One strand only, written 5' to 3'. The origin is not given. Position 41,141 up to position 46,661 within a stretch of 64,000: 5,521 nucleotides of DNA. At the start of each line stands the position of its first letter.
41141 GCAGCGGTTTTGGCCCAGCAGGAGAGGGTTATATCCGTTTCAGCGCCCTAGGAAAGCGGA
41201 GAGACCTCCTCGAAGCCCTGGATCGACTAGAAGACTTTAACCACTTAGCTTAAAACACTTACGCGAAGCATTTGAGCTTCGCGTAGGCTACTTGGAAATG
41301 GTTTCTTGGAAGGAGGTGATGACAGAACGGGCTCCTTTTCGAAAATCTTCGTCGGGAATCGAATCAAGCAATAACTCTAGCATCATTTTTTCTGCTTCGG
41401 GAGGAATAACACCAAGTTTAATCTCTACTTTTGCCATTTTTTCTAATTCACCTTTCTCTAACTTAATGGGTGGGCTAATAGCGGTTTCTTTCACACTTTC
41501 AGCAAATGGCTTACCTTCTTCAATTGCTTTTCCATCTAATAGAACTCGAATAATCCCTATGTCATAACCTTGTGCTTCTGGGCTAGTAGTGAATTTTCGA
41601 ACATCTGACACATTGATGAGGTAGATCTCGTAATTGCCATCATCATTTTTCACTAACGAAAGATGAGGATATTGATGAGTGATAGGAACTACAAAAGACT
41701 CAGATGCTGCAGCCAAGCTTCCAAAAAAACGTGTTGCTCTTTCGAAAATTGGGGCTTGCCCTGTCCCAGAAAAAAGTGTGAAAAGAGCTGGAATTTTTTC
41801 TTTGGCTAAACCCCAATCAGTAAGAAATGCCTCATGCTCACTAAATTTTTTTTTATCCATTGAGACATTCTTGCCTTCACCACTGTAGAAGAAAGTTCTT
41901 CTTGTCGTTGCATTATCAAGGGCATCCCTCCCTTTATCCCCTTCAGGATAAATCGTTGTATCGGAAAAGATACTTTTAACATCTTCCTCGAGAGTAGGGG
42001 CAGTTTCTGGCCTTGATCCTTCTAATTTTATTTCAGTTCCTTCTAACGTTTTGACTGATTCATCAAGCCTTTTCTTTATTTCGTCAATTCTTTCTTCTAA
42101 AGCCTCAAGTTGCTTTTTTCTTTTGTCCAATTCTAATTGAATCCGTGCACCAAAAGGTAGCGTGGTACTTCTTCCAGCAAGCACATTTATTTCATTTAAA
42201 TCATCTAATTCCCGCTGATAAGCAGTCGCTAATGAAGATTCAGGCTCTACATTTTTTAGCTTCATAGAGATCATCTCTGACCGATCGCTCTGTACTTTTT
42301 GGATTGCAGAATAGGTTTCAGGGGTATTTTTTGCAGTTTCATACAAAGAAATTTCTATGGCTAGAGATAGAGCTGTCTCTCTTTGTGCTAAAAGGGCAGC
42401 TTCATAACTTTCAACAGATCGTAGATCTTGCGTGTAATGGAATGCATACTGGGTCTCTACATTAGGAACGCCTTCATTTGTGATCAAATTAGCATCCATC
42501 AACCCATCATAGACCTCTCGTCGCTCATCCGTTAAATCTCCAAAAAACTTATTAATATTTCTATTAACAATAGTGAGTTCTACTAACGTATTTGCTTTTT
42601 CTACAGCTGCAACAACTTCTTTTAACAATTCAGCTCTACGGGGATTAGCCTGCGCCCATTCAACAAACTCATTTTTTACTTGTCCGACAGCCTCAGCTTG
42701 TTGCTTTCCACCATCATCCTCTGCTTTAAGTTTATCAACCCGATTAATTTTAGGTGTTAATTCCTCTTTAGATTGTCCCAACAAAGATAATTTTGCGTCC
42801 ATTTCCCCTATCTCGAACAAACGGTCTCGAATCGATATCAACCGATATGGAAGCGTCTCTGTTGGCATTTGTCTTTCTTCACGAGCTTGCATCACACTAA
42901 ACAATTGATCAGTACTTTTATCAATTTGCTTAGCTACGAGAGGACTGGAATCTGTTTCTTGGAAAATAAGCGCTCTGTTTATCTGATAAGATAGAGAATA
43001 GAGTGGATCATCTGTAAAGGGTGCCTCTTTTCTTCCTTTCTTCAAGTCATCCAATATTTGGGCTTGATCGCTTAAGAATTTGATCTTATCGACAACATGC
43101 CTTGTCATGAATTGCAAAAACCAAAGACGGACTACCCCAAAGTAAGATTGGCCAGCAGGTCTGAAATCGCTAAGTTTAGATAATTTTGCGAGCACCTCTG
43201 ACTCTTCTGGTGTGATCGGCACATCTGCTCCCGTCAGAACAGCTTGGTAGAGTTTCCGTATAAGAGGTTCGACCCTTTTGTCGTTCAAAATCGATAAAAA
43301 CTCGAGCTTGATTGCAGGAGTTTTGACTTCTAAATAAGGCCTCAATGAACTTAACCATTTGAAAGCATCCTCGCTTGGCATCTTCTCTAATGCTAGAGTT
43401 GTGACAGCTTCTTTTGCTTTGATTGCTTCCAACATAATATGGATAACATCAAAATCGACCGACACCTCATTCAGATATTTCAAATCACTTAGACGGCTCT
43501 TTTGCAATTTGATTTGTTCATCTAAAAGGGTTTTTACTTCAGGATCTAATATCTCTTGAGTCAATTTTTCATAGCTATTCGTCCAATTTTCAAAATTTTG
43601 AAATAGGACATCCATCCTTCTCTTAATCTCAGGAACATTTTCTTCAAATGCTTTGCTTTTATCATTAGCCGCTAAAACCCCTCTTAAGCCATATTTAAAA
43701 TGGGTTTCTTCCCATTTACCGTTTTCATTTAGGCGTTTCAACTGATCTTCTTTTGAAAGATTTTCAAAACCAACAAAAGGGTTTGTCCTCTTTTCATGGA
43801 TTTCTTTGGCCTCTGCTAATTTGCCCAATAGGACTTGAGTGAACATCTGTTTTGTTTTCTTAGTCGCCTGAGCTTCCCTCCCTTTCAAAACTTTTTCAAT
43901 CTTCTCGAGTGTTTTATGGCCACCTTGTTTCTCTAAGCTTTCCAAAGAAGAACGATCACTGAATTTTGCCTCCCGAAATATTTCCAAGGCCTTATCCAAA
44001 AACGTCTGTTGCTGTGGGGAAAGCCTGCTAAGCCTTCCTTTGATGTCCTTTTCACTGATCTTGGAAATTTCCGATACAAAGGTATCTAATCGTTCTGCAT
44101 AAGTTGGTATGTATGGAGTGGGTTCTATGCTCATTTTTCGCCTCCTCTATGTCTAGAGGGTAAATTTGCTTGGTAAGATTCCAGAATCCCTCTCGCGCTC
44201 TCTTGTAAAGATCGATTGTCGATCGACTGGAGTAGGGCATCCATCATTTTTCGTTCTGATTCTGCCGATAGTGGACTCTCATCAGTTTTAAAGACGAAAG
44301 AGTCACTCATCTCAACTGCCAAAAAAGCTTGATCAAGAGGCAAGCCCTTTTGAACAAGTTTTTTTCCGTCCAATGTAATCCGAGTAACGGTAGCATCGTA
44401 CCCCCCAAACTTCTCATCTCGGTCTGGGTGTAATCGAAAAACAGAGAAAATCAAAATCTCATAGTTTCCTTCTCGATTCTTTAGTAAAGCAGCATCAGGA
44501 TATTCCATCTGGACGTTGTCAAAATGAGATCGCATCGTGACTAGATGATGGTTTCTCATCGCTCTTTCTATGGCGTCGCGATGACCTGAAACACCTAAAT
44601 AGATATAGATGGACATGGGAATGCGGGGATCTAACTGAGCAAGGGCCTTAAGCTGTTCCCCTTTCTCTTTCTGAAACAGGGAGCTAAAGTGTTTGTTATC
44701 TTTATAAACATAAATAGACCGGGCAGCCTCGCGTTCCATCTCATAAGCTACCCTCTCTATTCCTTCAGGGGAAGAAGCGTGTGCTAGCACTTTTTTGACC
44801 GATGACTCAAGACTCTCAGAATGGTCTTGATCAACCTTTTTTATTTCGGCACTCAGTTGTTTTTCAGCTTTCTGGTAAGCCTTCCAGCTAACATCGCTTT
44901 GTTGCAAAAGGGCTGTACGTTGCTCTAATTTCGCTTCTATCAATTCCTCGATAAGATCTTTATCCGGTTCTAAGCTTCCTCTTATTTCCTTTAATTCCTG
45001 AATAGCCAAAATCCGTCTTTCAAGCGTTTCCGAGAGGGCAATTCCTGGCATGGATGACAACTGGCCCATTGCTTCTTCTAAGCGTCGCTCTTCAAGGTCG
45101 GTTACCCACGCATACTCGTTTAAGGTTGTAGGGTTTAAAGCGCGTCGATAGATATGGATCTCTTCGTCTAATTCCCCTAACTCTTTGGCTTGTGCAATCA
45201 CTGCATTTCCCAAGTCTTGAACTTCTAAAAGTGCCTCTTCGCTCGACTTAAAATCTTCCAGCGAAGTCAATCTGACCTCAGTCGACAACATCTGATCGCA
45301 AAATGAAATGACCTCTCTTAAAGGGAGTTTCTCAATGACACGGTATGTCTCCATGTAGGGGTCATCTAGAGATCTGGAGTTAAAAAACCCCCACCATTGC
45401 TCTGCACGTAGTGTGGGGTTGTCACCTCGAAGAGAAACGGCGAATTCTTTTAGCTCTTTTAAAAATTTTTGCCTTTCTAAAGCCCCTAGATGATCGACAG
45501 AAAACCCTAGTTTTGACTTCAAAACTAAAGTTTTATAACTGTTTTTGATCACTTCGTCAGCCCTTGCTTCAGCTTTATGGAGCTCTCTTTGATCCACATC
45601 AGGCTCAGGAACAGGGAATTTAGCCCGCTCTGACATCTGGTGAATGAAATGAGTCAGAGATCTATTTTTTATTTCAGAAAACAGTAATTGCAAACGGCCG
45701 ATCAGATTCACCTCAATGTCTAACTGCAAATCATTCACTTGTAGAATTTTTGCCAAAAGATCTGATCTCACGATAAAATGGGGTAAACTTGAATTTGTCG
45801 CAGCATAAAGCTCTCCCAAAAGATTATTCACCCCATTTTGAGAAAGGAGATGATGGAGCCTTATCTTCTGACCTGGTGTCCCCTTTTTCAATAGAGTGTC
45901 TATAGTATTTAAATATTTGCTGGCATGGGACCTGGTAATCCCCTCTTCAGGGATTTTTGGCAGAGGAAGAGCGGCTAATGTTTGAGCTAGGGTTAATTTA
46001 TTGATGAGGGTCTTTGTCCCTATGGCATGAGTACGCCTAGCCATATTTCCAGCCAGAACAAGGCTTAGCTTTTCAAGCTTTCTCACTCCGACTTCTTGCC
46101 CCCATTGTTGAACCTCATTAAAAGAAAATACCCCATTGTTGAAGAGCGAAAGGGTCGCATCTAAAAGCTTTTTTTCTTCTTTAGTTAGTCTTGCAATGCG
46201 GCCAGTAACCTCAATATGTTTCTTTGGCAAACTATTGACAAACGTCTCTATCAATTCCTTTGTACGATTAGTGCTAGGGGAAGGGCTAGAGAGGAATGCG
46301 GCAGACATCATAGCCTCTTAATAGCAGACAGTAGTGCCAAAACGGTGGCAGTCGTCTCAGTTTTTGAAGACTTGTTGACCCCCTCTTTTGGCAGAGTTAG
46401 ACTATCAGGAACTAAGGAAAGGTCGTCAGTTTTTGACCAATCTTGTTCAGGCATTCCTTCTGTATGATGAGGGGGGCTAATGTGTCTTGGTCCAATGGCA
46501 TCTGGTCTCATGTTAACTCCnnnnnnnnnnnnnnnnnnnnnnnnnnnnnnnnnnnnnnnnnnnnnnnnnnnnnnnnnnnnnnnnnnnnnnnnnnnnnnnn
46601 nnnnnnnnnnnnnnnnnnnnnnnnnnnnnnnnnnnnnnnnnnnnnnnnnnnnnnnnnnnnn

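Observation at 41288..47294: Class II T3S chaperone operon whose translocator slots hold two giant paralogs with no hydrophobic segments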

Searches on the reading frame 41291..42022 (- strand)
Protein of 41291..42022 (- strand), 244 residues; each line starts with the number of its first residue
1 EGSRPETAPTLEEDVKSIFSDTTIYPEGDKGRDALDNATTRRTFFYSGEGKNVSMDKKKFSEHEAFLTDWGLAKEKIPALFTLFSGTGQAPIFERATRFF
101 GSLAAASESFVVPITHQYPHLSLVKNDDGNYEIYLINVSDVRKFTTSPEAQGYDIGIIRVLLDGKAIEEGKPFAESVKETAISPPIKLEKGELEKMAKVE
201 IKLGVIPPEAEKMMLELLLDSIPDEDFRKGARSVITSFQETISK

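Call 31: find_homologous_proteins(query=A3, max_evalue=10)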
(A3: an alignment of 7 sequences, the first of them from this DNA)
Query A3 (7 sequences) (225 aa, profile of the alignment): 1 proteins with E <= 10 among 5296 candidates.
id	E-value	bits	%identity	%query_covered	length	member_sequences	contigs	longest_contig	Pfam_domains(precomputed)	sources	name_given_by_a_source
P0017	2.4e+0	26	67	7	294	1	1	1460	PF25174.2,PF26549.1,PF00930.28,PF23381.2,PF26550.2,PF07676.19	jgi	-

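Call 52: predict_structure(alignment_id=A6)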
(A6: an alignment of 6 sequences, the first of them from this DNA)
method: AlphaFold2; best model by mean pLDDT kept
length: 244 residues; sequences in the alignment: 6
mean_pLDDT: 84.4   pTM: 0.85
mean pLDDT of the five models: 84.4, 83.3, 83.3, 83.0, 79.6
residues with pLDDT >= 90: 104; 70-90: 112; 50-70: 19; < 50: 9
segments of 3 or more residues with pLDDT < 50: 106-113
pLDDT, mean of each block of 10 residues (from residue 1): 73 91 73 83 88 88 92 88 82 83 50 65 93 90 72 91 93 93 91 91 79 92 96 93 74
secondary structure, 60 per line:
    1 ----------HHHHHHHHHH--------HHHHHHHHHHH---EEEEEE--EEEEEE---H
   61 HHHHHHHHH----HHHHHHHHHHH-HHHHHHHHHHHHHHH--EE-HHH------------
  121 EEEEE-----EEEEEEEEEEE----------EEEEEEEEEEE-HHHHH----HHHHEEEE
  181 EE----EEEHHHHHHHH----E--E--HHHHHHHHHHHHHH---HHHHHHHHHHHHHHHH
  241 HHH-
elements in order: H11-20 H29-39 E43-48 E51-56 H60-69 H74-84 H86-100 E121-125 E131-141 E152-162 H164-168 H173-176 E177-182 E187-189 H190-197 H208-221 H225-243
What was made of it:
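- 41288..44134 (-): Cargo protein 2, 948 aa, 107.9 kDa, soluble. It has the N-terminal family module (aa 11-95, 43850-44104), a helical region to about aa 745, and the C-terminal alpha/beta domain (aa 746-948, 41291-41899). C-terminal domain model: pLDDT 84.4, pTM 0.85 (call 52).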

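Call 56: fold_search(model_id=the predicted structure, library=pdb)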
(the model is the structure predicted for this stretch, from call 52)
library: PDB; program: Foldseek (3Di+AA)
matches with E <= 10: 258; with E <= 0.001: 0
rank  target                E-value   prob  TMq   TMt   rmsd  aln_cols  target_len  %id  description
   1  4fma_E                1.1e-01  0.41  0.32  0.24  10.0       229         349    9  EspG structure (released 2012-09-05)
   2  3pcr_A                1.3e-01  0.47  0.36  0.27   9.1       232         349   10  Structure of EspG-Arf6 complex (released 2011-01-05)
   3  4fma_H                1.4e-01  0.41  0.33  0.25   9.0       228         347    9  EspG structure (released 2012-09-05)
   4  8p0w_J                2.4e-01  0.05  0.13  0.15  19.5       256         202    9  Structure of the human Commander complex COMMD ring (released 2024-03-20)
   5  8bux                  3.2e-01  0.41  0.40  0.35   9.0       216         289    8  Rab-binding domain of human MiniBAR (released 2023-12-13)
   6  4fma_F                3.2e-01  0.23  0.32  0.25   8.9       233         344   10  EspG structure (released 2012-09-05)
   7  8f2r_C                3.2e-01  0.05  0.13  0.15  21.3       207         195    8  Human CCC complex (released 2023-05-24)
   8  4fma_C                3.4e-01  0.21  0.31  0.24   9.8       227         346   11  EspG structure (released 2012-09-05)
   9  2r76_A                3.8e-01  0.25  0.20  0.33  10.4       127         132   11  Crystal structure of the rare lipoprotein B (SO_1173) from Shewanella oneidensis, Northeast Structural Genomics Consor (released 2007-09-25)
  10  4fma_J                4.3e-01  0.25  0.33  0.25   8.4       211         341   10  EspG structure (released 2012-09-05)
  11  8f2r_I                4.3e-01  0.03  0.12  0.14  22.7       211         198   10  Human CCC complex (released 2023-05-24)
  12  7z4y_B                4.6e-01  0.03  0.12  0.04  18.8       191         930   11  Human NEXT dimer - overall reconstruction of the core complex (released 2022-06-22)
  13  3pcs_A                4.9e-01  0.28  0.33  0.25   9.8       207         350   10  Structure of EspG-PAK2 autoinhibitory Ialpha3 helix complex (released 2011-01-05)
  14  4fma_D                5.2e-01  0.20  0.32  0.24  10.3       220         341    9  EspG structure (released 2012-09-05)
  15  3q1c                  5.2e-01  0.16  0.32  0.24   9.8       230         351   10  Structure of EspG Protein (released 2011-02-23)
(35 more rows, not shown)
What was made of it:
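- Tried and rejected: Equally insignificant (call 56).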

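Call 58: search_solved_structures(query=A6, max_evalue=10)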
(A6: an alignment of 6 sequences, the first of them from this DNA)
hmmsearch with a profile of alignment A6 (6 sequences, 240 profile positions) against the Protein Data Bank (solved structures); distinct sequences matched with E-value up to 10: 1.
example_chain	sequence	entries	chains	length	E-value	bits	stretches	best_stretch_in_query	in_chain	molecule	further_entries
5a1m_A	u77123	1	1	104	0.78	12.3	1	28-73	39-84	ADSEVERIN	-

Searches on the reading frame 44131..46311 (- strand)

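Call 3: search_protein_families(library=pfam, proteins=[window:44131-46311:-], max_evalue=1)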
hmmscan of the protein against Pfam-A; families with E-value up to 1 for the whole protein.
window:44131-46311:- (726 aa): 1 family
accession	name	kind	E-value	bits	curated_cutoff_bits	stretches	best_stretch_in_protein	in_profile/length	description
PF25119.1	HSNSD_N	-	0.16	12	27.4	1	41-133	64-153/215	Heparan sulfate-N-deacetylase, N-terminal domain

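Call 4: search_protein_families(library=ncbifam, proteins=[window:44131-46311:-], max_evalue=1)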
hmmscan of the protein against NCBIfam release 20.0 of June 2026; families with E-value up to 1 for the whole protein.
window:44131-46311:- (726 aa): 1 family
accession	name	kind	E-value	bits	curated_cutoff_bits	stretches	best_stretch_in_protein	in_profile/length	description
TIGR01486.1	HAD-SF-IIB-MPGP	subfamily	0.049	12.9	164.75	1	359-436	77-153/257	mannosyl-3-phosphoglycerate phosphatase family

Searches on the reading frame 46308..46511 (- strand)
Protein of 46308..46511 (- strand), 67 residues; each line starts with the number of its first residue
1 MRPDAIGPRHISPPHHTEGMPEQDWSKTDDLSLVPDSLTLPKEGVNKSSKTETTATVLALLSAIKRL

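Call 3: search_protein_families(library=pfam, proteins=[window:46308-46511:-], max_evalue=1)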
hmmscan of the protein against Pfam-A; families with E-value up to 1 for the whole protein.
window:46308-46511:- (67 aa): 0 families

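Call 4: search_protein_families(library=ncbifam, proteins=[window:46308-46511:-], max_evalue=1)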
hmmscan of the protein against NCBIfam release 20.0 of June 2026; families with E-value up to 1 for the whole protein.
window:46308-46511:- (67 aa): 0 families
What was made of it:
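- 46308..46511 (-): Small ORF of 67 aa. It has a Pro/His-rich, probably disordered N-terminal part, a PKEG motif and a C-terminal amphipathic helix (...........). It is a candidate co-chaperone, small substrate or regulator. It has no Pfam or NCBIfam hit (calls 3, 4).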
